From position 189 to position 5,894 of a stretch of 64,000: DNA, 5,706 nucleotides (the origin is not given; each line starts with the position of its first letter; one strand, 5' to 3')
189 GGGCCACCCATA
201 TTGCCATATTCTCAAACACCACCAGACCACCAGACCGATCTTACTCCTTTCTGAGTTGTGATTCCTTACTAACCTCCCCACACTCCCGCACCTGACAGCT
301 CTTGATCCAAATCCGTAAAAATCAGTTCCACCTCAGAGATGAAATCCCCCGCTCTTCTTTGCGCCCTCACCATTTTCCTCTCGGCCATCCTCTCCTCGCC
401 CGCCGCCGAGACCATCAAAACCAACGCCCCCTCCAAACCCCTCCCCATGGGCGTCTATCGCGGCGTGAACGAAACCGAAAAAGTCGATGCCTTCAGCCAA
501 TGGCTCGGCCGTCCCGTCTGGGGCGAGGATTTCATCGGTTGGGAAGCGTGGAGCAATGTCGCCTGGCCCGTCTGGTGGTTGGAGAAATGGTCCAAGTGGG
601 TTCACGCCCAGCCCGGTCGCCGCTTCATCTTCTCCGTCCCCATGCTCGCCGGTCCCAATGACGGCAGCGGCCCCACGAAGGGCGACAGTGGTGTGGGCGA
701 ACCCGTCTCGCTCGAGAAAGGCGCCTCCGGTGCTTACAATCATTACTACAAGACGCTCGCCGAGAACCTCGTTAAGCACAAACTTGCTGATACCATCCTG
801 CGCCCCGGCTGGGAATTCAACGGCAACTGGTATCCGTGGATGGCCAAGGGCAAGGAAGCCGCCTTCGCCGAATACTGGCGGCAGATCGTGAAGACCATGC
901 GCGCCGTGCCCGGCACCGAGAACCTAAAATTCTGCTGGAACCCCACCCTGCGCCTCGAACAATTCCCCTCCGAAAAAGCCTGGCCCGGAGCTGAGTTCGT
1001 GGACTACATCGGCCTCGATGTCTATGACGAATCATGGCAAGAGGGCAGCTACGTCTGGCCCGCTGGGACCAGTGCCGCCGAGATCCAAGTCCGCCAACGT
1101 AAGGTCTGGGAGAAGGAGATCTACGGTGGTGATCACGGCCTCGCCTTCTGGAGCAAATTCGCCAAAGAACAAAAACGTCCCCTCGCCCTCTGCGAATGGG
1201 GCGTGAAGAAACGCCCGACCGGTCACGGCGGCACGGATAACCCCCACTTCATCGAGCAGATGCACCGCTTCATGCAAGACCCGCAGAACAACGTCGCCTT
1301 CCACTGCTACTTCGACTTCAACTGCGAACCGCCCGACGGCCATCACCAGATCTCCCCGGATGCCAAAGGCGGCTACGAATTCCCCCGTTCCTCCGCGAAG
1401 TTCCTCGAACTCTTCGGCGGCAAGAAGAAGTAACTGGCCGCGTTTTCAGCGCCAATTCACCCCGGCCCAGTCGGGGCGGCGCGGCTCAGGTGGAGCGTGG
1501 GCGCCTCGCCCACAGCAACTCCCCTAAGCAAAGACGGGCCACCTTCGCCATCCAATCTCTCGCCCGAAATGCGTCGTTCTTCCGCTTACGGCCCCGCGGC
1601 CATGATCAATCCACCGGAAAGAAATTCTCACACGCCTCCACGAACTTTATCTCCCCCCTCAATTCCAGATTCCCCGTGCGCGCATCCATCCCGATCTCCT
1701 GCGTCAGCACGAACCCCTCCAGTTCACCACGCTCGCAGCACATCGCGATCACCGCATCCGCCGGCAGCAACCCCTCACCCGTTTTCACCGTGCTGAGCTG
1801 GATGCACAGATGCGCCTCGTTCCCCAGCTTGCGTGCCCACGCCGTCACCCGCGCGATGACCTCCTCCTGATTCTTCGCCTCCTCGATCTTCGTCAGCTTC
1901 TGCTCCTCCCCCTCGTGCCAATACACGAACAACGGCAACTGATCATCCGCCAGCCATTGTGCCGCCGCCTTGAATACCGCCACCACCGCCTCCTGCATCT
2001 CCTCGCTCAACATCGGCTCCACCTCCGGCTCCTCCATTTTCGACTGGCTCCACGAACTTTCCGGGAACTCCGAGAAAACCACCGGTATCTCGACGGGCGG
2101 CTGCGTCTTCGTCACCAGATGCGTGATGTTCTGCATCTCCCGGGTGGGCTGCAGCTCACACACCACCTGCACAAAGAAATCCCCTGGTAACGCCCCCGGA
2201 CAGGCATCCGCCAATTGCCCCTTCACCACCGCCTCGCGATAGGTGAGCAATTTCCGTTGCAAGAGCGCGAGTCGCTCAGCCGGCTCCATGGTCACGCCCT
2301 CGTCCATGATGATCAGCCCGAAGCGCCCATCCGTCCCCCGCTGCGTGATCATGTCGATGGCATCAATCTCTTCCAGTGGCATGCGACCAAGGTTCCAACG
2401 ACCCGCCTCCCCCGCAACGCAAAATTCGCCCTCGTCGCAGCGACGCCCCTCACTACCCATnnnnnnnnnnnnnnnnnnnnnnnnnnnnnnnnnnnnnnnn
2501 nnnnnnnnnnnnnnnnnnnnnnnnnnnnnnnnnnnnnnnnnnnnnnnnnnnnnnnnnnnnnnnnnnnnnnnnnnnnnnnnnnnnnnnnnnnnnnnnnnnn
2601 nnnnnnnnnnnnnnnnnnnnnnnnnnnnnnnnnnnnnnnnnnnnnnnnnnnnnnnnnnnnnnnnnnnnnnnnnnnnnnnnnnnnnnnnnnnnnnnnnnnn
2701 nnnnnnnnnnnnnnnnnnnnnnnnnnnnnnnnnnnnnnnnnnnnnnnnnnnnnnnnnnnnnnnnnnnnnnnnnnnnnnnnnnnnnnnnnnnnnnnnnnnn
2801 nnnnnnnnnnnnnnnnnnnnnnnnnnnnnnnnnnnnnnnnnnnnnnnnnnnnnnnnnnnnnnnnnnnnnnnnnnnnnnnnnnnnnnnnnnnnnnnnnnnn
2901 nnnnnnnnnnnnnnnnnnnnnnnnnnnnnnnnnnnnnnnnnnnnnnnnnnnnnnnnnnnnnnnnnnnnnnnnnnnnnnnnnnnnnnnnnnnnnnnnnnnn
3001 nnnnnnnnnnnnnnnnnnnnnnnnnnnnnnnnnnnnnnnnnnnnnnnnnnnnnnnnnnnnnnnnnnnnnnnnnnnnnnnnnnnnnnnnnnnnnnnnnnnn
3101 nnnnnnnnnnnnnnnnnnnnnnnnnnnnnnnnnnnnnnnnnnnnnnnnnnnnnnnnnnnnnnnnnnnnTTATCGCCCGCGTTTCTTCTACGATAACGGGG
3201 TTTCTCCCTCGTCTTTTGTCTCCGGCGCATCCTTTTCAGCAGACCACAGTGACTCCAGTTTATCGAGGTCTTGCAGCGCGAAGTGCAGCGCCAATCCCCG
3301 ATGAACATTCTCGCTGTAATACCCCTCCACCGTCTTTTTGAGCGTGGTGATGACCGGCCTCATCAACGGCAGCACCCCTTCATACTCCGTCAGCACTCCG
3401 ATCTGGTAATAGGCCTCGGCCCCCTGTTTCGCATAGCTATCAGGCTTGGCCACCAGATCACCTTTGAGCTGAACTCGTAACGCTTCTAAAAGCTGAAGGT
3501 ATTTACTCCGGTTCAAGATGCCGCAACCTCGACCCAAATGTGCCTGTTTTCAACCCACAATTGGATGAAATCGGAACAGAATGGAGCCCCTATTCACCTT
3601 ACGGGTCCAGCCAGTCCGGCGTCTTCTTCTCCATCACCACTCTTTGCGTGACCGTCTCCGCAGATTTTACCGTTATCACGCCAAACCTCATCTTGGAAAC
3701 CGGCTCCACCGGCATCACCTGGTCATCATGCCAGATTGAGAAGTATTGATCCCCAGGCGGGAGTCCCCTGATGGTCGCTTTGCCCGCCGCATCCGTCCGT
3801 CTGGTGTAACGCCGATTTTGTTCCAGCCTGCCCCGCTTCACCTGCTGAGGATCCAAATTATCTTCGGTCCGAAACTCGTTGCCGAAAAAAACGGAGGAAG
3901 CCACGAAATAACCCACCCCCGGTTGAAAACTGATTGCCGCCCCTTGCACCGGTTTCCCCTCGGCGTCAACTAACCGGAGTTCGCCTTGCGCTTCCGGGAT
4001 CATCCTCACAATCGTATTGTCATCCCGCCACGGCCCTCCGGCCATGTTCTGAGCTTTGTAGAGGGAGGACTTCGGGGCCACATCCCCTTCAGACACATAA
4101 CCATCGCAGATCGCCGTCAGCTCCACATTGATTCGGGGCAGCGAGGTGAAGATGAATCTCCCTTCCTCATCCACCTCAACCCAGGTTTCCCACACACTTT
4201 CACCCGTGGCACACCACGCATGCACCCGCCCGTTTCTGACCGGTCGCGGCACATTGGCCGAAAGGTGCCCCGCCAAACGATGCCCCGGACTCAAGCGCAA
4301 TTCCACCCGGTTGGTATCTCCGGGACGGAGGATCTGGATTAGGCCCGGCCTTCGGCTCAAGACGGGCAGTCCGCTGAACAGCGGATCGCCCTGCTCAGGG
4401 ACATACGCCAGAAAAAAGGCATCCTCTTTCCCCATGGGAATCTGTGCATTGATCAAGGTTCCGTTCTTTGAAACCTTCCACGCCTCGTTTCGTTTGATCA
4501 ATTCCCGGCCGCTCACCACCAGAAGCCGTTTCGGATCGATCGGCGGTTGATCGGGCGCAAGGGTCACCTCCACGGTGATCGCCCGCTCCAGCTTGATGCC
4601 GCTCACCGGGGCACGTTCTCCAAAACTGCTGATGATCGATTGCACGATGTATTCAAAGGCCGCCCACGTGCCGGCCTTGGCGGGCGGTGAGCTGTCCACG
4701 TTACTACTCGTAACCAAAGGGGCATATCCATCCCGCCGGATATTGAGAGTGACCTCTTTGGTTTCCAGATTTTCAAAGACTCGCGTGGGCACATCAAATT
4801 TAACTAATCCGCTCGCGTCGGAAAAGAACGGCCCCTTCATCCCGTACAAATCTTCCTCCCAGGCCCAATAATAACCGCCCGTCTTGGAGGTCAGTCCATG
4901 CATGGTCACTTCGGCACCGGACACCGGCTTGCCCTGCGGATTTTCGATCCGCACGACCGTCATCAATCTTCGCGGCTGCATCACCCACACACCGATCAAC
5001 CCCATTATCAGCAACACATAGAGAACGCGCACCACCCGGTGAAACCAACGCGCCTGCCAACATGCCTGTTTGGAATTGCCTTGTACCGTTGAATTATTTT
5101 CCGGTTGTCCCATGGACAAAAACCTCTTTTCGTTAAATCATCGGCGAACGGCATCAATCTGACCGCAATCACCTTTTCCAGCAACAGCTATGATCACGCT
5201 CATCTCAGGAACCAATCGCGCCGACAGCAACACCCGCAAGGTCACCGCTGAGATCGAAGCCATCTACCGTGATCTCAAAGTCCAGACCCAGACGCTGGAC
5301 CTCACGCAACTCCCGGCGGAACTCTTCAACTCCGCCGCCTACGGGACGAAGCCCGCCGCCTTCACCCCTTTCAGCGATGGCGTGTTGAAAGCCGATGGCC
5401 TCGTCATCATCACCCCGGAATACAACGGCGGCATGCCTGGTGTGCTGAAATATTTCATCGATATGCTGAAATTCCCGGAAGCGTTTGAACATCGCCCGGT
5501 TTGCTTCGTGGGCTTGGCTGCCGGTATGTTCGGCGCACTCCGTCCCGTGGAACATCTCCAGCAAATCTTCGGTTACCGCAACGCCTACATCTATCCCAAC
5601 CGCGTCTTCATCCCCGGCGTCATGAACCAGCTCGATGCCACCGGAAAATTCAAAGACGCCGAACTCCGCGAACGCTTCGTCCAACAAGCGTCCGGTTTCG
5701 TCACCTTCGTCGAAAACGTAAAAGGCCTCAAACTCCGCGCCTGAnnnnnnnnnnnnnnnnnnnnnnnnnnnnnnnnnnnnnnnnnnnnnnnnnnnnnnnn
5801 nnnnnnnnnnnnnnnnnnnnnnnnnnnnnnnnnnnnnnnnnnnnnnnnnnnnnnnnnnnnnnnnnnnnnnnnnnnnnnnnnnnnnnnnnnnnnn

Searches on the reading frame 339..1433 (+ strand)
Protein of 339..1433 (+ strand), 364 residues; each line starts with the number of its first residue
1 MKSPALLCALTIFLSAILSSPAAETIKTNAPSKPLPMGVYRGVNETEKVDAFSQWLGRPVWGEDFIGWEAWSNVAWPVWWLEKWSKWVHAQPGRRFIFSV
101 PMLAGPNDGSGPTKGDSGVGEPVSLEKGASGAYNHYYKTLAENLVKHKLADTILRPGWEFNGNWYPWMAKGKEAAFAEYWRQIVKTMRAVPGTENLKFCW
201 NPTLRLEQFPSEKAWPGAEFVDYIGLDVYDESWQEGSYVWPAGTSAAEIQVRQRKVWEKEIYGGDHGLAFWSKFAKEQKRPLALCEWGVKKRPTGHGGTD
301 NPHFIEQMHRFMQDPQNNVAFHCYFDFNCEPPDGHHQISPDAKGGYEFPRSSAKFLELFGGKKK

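Call 21: search_protein_families(library=pfam, proteins=[window:339-1433:+], max_evalue=0.001)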
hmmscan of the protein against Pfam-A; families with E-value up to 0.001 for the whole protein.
window:339-1433:+ (364 aa): 1 family
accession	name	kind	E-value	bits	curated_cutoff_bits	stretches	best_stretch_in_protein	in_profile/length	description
PF02156.21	Glyco_hydro_26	-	1.9e-11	44.3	20.2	1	149-231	150-232/311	Glycosyl hydrolase family 26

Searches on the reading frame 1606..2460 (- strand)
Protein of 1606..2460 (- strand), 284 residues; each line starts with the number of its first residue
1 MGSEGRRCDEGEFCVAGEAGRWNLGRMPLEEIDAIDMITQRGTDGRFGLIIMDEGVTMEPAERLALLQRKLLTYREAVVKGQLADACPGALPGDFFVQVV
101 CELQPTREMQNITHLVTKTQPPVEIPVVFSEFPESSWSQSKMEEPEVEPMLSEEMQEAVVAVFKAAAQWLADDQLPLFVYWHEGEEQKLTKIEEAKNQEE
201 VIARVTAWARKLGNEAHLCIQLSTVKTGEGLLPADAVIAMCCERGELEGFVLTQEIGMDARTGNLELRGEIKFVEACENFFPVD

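Call 21: search_protein_families(library=pfam, proteins=[window:1606-2460:-], max_evalue=0.001)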
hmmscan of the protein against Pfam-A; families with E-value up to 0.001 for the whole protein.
window:1606-2460:- (284 aa): 1 family
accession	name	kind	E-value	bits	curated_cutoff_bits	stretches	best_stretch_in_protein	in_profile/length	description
PF20212.3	DUF6572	-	4.3e-06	27.4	27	1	27-117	1-90/106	Family of unknown function (DUF6572)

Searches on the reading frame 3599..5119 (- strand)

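Call 21: search_protein_families(library=pfam, proteins=[window:3599-5119:-], max_evalue=0.001)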
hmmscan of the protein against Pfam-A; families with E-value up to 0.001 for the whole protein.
window:3599-5119:- (506 aa): 1 family
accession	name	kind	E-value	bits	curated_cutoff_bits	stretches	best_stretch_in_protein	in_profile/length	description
PF13620.12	CarboxypepD_reg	-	3.3e-12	47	32.3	0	434-464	26-56/82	Carboxypeptidase regulatory-like domain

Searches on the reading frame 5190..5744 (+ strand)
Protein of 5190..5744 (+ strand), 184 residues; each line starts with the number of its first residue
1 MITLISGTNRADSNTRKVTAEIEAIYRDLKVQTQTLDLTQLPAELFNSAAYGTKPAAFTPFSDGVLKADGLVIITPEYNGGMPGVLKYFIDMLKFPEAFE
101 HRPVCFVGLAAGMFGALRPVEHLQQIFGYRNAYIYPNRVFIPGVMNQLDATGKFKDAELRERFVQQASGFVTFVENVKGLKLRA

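Call 21: search_protein_families(library=pfam, proteins=[window:5190-5744:+], max_evalue=0.001)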
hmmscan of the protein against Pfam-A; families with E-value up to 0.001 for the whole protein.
window:5190-5744:+ (184 aa): 2 families
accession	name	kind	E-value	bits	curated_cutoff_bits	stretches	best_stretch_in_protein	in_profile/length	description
PF03358.20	FMN_red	-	6e-32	110.8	24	1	2-140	3-146/152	NADPH-dependent FMN reductase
PF02525.22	Flavodoxin_2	-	2.2e-09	37.7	27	1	3-92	4-102/198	Flavodoxin-like fold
